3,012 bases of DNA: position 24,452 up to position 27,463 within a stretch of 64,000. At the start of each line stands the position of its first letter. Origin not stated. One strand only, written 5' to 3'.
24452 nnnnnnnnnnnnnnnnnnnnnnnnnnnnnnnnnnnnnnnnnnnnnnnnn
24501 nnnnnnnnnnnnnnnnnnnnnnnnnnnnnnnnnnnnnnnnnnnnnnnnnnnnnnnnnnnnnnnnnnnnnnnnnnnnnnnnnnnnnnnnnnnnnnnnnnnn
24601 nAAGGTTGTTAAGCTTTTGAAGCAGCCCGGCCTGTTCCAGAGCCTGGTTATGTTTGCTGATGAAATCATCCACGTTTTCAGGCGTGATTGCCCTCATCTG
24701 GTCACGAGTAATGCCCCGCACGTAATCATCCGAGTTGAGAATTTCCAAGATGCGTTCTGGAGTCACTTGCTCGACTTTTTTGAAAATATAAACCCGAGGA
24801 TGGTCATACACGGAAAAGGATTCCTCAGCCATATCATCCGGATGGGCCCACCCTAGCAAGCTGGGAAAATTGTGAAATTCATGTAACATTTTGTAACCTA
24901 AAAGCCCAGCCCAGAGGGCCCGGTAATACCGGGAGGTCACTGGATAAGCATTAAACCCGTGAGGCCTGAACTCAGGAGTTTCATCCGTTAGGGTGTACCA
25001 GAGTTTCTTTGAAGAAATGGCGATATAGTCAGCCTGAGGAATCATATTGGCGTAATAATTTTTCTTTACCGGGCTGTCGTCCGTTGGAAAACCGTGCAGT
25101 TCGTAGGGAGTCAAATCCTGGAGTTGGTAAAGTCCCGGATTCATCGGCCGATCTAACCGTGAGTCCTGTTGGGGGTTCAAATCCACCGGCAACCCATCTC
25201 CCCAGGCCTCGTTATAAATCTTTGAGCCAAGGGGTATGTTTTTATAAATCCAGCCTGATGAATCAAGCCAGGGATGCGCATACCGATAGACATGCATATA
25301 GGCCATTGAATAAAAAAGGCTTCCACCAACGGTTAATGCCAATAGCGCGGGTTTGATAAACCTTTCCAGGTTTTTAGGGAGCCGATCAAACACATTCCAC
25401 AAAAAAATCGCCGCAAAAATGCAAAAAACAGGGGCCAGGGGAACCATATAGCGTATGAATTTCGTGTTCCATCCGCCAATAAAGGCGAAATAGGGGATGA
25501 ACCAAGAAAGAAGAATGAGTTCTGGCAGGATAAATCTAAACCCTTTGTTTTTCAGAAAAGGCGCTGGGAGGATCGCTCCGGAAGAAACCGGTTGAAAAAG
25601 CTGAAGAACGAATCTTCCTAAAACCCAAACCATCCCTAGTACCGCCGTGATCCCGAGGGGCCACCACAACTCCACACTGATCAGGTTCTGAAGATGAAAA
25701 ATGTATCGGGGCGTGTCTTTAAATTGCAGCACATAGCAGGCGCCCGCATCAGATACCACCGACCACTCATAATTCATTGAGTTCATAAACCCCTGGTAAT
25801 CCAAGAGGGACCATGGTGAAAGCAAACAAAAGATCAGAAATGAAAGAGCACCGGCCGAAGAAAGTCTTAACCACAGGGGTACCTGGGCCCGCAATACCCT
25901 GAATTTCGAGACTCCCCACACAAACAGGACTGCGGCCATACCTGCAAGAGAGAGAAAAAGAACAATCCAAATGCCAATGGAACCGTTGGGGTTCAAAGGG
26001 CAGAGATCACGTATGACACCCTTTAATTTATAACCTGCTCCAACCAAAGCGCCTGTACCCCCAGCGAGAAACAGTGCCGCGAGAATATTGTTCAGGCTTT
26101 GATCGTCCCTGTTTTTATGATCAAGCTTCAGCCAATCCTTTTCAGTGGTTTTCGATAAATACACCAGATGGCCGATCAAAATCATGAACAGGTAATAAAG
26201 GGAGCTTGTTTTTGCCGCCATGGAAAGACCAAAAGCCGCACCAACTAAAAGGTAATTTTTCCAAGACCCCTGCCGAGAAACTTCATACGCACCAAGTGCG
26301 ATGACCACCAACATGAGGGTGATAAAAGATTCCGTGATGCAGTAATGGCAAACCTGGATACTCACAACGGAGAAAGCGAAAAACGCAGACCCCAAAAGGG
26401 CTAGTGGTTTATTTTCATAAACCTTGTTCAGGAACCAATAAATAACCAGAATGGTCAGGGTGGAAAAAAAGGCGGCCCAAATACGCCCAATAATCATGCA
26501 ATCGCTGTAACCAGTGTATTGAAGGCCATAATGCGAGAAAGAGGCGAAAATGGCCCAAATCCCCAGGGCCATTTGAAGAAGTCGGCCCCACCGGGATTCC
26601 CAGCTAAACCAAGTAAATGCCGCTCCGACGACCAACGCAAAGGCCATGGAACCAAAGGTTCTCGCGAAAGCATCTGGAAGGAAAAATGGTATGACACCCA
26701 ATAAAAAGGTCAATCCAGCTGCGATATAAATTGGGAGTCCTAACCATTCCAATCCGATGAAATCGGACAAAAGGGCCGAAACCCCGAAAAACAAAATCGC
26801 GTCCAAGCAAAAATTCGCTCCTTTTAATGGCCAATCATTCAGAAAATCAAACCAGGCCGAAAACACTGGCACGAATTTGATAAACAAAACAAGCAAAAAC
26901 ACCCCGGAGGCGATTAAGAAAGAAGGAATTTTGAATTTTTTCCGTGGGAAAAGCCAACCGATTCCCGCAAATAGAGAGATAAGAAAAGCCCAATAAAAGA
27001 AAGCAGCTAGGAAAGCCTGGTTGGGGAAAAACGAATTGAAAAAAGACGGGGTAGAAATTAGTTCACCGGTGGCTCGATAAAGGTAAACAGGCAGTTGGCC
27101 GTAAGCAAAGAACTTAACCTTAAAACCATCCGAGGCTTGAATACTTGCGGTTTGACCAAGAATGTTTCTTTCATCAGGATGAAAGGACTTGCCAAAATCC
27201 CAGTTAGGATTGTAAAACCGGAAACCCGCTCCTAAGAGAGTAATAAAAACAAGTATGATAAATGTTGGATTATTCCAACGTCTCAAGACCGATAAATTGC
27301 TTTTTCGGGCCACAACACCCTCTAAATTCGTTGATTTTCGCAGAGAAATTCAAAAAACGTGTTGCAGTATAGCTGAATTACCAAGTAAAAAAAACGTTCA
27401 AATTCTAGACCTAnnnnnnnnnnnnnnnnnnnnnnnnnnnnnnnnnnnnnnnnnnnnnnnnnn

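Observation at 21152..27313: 2053-aa giant membrane protein that fuses a GT-C (TIGR03663/PMT-like) module to a DUF2298 'YYY' module through a proline-rich linker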

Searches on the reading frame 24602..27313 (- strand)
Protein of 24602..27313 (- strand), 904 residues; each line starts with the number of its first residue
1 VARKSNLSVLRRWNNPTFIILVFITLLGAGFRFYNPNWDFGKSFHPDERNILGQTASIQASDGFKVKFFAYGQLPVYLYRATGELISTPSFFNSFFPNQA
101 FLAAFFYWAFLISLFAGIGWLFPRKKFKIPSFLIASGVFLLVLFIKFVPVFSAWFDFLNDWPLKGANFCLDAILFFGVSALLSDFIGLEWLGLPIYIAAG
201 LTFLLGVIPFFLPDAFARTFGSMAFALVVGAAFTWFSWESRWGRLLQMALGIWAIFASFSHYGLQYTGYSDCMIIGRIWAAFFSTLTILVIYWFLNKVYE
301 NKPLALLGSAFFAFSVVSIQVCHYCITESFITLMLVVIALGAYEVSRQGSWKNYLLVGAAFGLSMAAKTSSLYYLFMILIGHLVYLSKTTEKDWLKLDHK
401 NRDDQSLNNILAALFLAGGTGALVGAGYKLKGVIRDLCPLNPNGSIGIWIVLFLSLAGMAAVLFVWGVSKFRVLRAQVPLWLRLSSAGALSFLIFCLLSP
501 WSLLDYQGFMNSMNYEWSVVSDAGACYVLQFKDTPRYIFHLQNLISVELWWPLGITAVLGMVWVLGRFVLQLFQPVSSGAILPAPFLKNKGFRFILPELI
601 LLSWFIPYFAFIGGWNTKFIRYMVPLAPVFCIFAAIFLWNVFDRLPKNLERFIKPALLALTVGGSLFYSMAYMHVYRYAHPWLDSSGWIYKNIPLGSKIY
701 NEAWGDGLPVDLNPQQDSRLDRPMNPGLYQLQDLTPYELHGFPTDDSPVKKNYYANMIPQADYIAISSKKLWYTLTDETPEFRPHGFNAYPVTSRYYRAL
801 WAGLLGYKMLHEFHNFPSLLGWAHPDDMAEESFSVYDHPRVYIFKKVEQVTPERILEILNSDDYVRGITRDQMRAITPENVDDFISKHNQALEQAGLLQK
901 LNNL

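Call 8: search_protein_families(library=pfam, proteins=[window:24602-27313:-], max_evalue=10)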
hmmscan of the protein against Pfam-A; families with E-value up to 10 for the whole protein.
window:24602-27313:- (904 aa): 1 family
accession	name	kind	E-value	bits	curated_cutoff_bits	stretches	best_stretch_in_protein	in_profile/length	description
PF13231.12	PMT_2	-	3.7e-06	27.7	26.1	1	277-389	25-137/160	Dolichyl-phosphate-mannose-protein mannosyltransferase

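Call 9: search_protein_families(library=ncbifam, proteins=[window:24602-27313:-], max_evalue=10)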
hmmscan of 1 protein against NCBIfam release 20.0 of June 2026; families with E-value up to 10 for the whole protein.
window:24602-27313:- (904 aa): 0 families

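Call 18: find_homologous_proteins(query=window:24602-27313:-, max_evalue=0.001)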
Query window:24602-27313:- (904 aa): 82 proteins with E <= 0.001 among 8000 candidates.
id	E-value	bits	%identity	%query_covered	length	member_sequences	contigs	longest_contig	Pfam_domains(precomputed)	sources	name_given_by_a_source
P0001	0.0e+0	1136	57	97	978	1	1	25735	PF02366.25,PF13231.13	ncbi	-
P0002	0.0e+0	1120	57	98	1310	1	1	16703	PF10060.16,PF13231.13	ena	-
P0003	0.0e+0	1117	55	98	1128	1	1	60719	PF13231.13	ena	-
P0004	0.0e+0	1098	54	100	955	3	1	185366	PF13231.13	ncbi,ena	-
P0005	7.7e-298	1009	50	100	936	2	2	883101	PF02366.25,PF13231.13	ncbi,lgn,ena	-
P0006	2.1e-287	974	51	99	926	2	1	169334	PF13231.13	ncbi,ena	-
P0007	1.4e-285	968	52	96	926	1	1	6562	PF13231.13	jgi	jgi:hypothetical protein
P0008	3.0e-277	941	49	97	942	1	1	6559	PF13231.13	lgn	-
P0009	6.3e-275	933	61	72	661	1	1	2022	PF02366.25,PF13231.13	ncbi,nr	ncbi:MAG TPA: glycosyltransferase family 39 protein, partial [Candidatus Limnocylindria bacterium]|n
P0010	7.4e-243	827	53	75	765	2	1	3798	PF13231.13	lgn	-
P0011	1.1e-188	648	50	65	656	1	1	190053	PF13231.13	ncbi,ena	-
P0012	1.0e-156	542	53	52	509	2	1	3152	PF02366.25,PF13231.13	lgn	-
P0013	1.9e-130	455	44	31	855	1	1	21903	PF13231.13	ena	-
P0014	4.9e-122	427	44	56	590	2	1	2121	PF02366.25,PF13231.13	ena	-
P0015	6.9e-94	334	47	43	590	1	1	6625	PF13231.13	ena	-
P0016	3.1e-83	299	35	44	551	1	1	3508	PF02366.25,PF13231.13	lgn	-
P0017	4.7e-82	295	34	40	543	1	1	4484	PF13231.13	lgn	-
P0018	3.5e-80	289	34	43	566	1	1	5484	PF13231.13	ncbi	-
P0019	3.7e-80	288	35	43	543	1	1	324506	PF02366.25,PF13231.13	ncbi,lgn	-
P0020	4.9e-80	288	35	40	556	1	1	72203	PF13231.13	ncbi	ncbi:ArnT family glycosyltransferase [Patescibacteria group bacterium]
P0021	1.9e-78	283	37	42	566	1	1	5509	PF13231.13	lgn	-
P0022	4.2e-78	282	37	41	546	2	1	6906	PF02366.25,PF13231.13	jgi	-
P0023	2.4e-77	279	34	43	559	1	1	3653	PF13231.13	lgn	-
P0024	2.4e-77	279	34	41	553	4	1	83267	PF13231.13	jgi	jgi:4-amino-4-deoxy-L-arabinose transferase-like glycosyltransferase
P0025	2.9e-77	279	35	42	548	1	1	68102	PF13231.13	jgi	jgi:hypothetical protein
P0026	1.3e-76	277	37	40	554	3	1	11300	PF13231.13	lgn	-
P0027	1.5e-76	277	36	41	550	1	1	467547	PF13231.13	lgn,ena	-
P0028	5.2e-76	275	31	47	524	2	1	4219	PF13231.13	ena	-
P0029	6.0e-76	275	33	43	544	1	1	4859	PF13231.13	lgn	-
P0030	1.0e-75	274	38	40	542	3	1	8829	PF13231.13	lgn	-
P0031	3.6e-75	272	35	41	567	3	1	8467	PF13231.13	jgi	-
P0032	4.6e-74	268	36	41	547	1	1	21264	PF13231.13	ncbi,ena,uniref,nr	ncbi:hypothetical protein A3E45_02200 [Candidatus Daviesbacteria bacterium RIFCSPHIGHO2_12_FULL_43_1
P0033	2.8e-73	266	31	47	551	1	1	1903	PF13231.13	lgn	-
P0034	4.1e-73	265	30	48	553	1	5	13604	PF13231.13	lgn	-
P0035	1.0e-72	264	33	43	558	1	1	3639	PF13231.13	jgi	-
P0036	1.5e-71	260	32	40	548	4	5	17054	PF13231.13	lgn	-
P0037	2.2e-71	259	35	42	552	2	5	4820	PF13231.13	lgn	-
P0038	4.8e-71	258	37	41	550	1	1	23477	PF13231.13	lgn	-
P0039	9.0e-71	257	32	41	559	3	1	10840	PF13231.13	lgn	-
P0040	2.7e-70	256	32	47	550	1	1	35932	PF13231.13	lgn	-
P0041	1.4e-67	247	35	40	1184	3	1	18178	PF13231.13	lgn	-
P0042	4.0e-67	245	36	40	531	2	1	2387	PF13231.13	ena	-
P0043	1.0e-61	227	32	43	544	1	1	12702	PF13231.13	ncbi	-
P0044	4.6e-45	172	27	65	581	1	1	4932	PF13231.13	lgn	-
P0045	3.0e-41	160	26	68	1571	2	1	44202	PF10060.16,PF13231.13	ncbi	-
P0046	5.8e-41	159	31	36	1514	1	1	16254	PF10060.16,PF13231.13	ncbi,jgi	jgi:YYY domain-containing protein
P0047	3.0e-37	146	28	38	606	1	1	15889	PF02366.25,PF13231.13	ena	-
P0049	3.4e-36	143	27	40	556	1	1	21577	PF13231.13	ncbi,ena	-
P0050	8.4e-36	142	28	41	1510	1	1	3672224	PF10060.16,PF13231.13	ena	-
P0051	3.4e-34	136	26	44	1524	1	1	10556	PF10060.16,PF13231.13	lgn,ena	-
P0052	1.0e-32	131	27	42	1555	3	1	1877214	PF10060.16,PF13231.13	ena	-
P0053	1.9e-32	131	25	40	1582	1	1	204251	PF10060.16,PF13231.13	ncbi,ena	-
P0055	4.7e-31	126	27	41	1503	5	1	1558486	PF10060.16,PF02366.25,PF13231.13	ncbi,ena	-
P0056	6.7e-31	125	28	40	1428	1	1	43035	PF10060.16,PF13231.13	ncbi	-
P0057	7.6e-31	125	30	30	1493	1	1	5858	PF10060.16,PF02366.25,PF13231.13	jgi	jgi:YYY domain-containing protein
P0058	7.8e-31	125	27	40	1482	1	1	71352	PF10060.16,PF13231.13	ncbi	-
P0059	1.8e-29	121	26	45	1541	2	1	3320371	PF10060.16,PF13231.13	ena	-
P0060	5.9e-29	119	28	40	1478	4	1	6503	PF10060.16,PF02366.25,PF13231.13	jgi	-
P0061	1.6e-26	111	33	30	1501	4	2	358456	PF10060.16,PF13231.13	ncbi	-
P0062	2.8e-26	110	29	35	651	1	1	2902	PF02366.25,PF13231.13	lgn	-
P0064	6.6e-26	109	32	29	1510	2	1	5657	PF10060.16,PF13231.13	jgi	jgi:YYY domain-containing protein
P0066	2.2e-24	104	25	43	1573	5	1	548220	PF10060.16,PF13231.13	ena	-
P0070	2.5e-18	84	24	40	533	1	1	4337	PF13231.13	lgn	-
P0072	4.0e-17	80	24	41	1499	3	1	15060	PF10060.16,PF13231.13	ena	-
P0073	5.8e-17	79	34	16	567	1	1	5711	PF13231.13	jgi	-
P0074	1.0e-15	75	26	40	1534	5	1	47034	PF10060.16,PF13231.13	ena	-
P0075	3.5e-14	70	27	19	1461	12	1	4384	PF10060.16,PF13231.13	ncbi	ncbi:MAG TPA: DUF2298 domain-containing protein, partial [Anaerolineales bacterium]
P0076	3.7e-14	70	22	40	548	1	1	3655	PF13231.13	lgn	-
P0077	4.6e-13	66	23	41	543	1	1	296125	PF13231.13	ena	-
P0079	7.0e-11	59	22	41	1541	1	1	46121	PF10060.16,PF13231.13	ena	-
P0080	7.6e-10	56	40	6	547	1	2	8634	PF13231.13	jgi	jgi:4-amino-4-deoxy-L-arabinose transferase-like glycosyltransferase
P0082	6.3e-6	43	25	25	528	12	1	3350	PF02366.25,PF13231.13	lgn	-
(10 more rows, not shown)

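Call 20: search_protein_families(library=pfam, proteins=[P0002, P0003, P0045, P0046, P0050, P0055, P0041], max_evalue=0.001)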
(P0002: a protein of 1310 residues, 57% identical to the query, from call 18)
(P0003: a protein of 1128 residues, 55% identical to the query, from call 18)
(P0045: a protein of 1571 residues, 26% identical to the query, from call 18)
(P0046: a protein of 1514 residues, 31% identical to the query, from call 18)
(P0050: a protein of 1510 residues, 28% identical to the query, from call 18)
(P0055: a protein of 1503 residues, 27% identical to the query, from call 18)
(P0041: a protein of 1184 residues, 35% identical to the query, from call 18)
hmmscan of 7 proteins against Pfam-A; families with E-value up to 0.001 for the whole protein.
P0002 (1310 aa): 2 families
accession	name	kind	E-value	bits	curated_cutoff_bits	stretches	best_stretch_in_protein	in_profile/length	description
PF10060.15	DUF2298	-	2.8e-47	162.3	27.8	1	1048-1292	1-232/488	Uncharacterized membrane protein (DUF2298)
PF13231.12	PMT_2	-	2.8e-07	31.3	26.1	1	277-391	25-139/160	Dolichyl-phosphate-mannose-protein mannosyltransferase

P0003 (1128 aa): 1 family
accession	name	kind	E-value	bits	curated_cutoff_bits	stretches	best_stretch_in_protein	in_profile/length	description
PF13231.12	PMT_2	-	6.7e-08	33.3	26.1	1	287-397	23-132/160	Dolichyl-phosphate-mannose-protein mannosyltransferase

P0045 (1571 aa): 2 families
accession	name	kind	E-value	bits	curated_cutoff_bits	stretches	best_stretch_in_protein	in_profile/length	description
PF10060.15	DUF2298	-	6.2e-115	385.4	27.8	2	691-1000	1-260/488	Uncharacterized membrane protein (DUF2298)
PF13231.12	PMT_2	-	1.2e-11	45.5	26.1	1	111-226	24-141/160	Dolichyl-phosphate-mannose-protein mannosyltransferase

P0046 (1514 aa): 2 families
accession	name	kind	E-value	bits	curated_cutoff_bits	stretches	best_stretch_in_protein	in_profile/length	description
PF10060.15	DUF2298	-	6.6e-113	378.7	27.8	1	693-1289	3-488/488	Uncharacterized membrane protein (DUF2298)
PF13231.12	PMT_2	-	8.7e-16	59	26.1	1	118-257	22-152/160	Dolichyl-phosphate-mannose-protein mannosyltransferase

P0050 (1510 aa): 2 families
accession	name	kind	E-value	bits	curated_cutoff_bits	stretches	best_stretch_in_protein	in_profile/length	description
PF10060.15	DUF2298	-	8.7e-108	361.8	27.8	1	737-1289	1-488/488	Uncharacterized membrane protein (DUF2298)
PF13231.12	PMT_2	-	1e-15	58.8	26.1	1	109-214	25-129/160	Dolichyl-phosphate-mannose-protein mannosyltransferase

P0055 (1503 aa): 3 families
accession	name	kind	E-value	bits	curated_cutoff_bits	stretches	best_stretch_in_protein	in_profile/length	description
PF10060.15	DUF2298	-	2.3e-112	376.9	27.8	1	744-1283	2-488/488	Uncharacterized membrane protein (DUF2298)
PF13231.12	PMT_2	-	2.1e-13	51.2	26.1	1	114-229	18-129/160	Dolichyl-phosphate-mannose-protein mannosyltransferase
PF02366.24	PMT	-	9.1e-06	25.8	22.7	1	121-231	86-205/245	Dolichyl-phosphate-mannose-protein mannosyltransferase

P0041 (1184 aa): 1 family
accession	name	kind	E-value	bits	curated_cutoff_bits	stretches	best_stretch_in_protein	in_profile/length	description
PF13231.12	PMT_2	-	8.3e-13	49.3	26.1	1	99-233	24-155/160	Dolichyl-phosphate-mannose-protein mannosyltransferase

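Call 21: find_encoding_contigs(protein=P0005, flank=10000, max_places=2)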
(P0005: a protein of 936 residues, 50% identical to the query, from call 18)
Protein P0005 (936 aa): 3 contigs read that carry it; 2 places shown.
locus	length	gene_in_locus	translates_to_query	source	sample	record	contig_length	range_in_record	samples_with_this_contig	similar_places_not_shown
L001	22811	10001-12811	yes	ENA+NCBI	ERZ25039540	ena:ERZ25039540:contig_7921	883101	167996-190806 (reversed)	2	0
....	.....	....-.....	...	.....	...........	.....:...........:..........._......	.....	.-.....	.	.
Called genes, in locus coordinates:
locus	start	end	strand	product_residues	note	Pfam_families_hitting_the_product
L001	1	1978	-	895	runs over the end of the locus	PF02347:GDC-P, PF00155:Aminotran_1_2 (faint), PF00266:Aminotran_5 (faint), PF02347:GDC-P (weak), PF21478:GcvP2_C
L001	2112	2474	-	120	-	PF01597:GCV_H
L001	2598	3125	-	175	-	PF01928:CYTH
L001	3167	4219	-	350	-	PF12833:HTH_18, PF00165:HTH_AraC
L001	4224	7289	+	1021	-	PF02927:CelD_N, PF00759:Glyco_hydro_9, PF08547:CIA30 (weak)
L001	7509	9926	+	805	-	-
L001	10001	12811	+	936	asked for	PF02366:PMT, PF13231:PMT_2 (weak)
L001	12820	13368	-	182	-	PF04229:GrpB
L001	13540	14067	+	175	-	-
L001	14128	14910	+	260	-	PF01925:TauE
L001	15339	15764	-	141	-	PF00072:Response_reg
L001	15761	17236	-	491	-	PF00672:HAMP, PF00512:HisKA, PF02518:HATPase_c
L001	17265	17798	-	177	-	-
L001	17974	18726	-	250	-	-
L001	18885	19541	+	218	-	PF00702:Hydrolase, PF13419:HAD_2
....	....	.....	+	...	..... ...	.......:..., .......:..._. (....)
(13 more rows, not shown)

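Call 22: find_encoding_contigs(protein=P0004, flank=10000, max_places=2)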
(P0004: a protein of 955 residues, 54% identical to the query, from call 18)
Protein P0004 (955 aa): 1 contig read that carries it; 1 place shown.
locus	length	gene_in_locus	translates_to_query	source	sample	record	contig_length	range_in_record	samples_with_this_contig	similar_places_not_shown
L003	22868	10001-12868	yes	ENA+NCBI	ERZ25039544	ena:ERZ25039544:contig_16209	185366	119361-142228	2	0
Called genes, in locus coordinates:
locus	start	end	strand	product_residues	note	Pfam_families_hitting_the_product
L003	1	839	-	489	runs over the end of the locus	PF03060:NMO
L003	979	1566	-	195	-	PF00581:Rhodanese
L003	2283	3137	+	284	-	PF04773:FecR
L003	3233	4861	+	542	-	PF04773:FecR (weak)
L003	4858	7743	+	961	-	-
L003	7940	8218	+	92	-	PF05015:HigB-like_toxin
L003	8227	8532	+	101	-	PF01381:HTH_3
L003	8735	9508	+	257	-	PF00535:Glycos_transf_2, PF13641:Glyco_tranf_2_3 (weak)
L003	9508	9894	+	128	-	PF22091:DUF6941 (weak)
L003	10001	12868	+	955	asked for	PF13231:PMT_2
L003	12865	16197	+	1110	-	PF10060:DUF2298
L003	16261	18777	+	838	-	PF10060:DUF2298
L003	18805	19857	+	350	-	PF17170:DUF5128 (faint), PF01436:NHL, PF06739:SBBP (faint), PF13449:Phytase-like (faint), PF24684:Vgb_lyase (faint), PF25021:TEN_NHL (faint), PF08450:SGL (weak), PF01436:NHL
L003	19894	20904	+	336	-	PF13449:Phytase-like (faint), PF08450:SGL (faint), PF24684:Vgb_lyase (faint), PF25021:TEN_NHL (faint), PF17170:DUF5128 (weak), PF01436:NHL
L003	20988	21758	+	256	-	PF00535:Glycos_transf_2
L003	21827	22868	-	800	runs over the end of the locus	PF13231:PMT_2 (weak)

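Call 29: search_solved_structures(query=window:24602-27313:-, max_evalue=1)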
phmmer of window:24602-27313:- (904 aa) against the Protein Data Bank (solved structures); distinct sequences matched with E-value up to 1: 0.

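Call 35: find_encoding_contigs(protein=P0002, flank=10000, max_places=2)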
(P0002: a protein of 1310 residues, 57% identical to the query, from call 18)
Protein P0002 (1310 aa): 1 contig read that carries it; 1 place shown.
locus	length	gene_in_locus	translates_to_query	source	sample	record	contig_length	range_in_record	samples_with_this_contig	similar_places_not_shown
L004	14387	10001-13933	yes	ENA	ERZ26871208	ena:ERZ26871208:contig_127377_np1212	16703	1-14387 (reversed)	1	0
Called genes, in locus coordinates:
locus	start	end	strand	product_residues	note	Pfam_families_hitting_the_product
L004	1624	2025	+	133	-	-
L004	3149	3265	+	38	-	-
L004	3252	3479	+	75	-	-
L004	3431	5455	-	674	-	PF11028:TMEM260_N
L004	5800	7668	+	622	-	PF01558:POR, PF01855:POR_N, PF02780:Transketolase_C, PF17147:PFOR_II (weak)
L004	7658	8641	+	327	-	PF02775:TPP_enzyme_C, PF12367:PFO_beta_C (faint)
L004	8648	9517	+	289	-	PF00535:Glycos_transf_2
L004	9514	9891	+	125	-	PF22091:DUF6941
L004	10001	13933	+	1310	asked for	PF13231:PMT_2, PF10060:DUF2298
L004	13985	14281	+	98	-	-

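Call 36: find_encoding_contigs(protein=P0003, flank=10000, max_places=2)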
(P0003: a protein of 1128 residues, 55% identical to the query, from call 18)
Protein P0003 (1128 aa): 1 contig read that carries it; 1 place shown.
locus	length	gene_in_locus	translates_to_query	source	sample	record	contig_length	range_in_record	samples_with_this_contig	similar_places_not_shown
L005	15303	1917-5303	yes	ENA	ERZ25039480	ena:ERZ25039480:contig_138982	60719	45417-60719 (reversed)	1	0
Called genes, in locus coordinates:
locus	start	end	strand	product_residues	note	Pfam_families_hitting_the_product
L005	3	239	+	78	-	?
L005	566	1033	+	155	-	PF00535:Glycos_transf_2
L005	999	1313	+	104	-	-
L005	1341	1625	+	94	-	-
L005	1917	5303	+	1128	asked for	PF13231:PMT_2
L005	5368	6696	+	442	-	PF10060:DUF2298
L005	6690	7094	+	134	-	-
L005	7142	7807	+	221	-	-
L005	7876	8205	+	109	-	-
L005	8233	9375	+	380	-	PF10060:DUF2298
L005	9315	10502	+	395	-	PF10060:DUF2298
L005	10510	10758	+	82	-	-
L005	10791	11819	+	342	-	PF01731:Arylesterase (faint), PF06739:SBBP (faint), PF17170:DUF5128 (faint), PF01436:NHL, PF08450:SGL, PF01436:NHL (weak), PF24684:Vgb_lyase, PF01436:NHL (weak), +3 more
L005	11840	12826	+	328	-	PF08450:SGL (faint), PF06739:SBBP (faint), PF25021:TEN_NHL (faint), PF01436:NHL, PF01731:Arylesterase (faint), PF17170:DUF5128 (faint), PF24684:Vgb_lyase (weak), PF01436:NHL (weak)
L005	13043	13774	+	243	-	PF00535:Glycos_transf_2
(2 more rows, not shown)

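Call 37: find_encoding_contigs(protein=P0001, flank=10000, max_places=2)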
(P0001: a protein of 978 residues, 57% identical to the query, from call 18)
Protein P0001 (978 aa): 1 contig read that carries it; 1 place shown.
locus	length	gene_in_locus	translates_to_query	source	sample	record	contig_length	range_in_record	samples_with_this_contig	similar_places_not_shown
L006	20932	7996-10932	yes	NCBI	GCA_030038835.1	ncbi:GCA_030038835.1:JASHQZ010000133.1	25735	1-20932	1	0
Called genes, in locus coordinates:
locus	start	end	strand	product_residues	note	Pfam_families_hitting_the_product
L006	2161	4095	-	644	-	PF11028:TMEM260_N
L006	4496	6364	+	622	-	PF01558:POR, PF01855:POR_N, PF02780:Transketolase_C (weak), PF17147:PFOR_II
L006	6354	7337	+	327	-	PF02775:TPP_enzyme_C, PF12367:PFO_beta_C (weak)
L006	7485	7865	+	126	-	PF22091:DUF6941 (weak)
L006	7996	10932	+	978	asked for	PF02366:PMT, PF13231:PMT_2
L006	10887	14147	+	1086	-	PF10060:DUF2298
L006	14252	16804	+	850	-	PF10060:DUF2298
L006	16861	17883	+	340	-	PF17170:DUF5128 (faint), PF06739:SBBP (faint), PF22807:TrAA12 (faint), PF25021:TEN_NHL (faint), PF01436:NHL, PF08450:SGL (weak), PF24684:Vgb_lyase, PF01436:NHL, +1 more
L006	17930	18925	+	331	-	-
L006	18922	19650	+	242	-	PF13641:Glyco_tranf_2_3, PF00535:Glycos_transf_2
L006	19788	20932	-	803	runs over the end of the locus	PF13231:PMT_2 (weak)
